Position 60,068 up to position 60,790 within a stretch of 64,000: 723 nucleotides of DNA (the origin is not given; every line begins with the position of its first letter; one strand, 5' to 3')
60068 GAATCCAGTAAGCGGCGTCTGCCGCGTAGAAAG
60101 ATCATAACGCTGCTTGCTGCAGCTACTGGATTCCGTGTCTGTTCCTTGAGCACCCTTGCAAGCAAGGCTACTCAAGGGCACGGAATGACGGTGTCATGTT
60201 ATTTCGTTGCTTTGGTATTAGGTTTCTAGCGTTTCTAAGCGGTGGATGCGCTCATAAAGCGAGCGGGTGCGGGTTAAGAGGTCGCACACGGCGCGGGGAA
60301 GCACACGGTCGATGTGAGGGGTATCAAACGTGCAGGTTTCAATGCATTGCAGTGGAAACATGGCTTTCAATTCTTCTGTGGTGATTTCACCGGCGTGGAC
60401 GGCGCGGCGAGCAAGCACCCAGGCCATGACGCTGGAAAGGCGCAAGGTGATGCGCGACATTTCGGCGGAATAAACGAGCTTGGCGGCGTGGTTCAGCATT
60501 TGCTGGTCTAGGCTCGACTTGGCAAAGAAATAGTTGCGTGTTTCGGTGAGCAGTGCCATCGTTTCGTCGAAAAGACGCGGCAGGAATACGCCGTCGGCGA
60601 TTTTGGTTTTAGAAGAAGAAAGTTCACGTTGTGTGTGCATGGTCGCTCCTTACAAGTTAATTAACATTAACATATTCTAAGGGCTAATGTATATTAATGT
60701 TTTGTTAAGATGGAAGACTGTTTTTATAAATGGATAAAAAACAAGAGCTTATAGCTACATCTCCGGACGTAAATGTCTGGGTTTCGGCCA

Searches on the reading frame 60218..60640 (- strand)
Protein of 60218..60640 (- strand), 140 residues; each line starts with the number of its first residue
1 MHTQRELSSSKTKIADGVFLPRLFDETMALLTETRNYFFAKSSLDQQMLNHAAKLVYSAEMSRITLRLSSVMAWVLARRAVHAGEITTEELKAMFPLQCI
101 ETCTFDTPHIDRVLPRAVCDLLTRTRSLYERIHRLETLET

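Call 18: search_protein_families(library=pfam, proteins=[window:60218-60640:-], max_evalue=0.000001)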
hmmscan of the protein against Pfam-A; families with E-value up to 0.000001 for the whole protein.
window:60218-60640:- (140 aa): 1 family
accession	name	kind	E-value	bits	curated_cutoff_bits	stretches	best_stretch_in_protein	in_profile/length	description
PF07323.17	DUF1465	-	3.4e-23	82.7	25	1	20-137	10-127/153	Protein of unknown function (DUF1465)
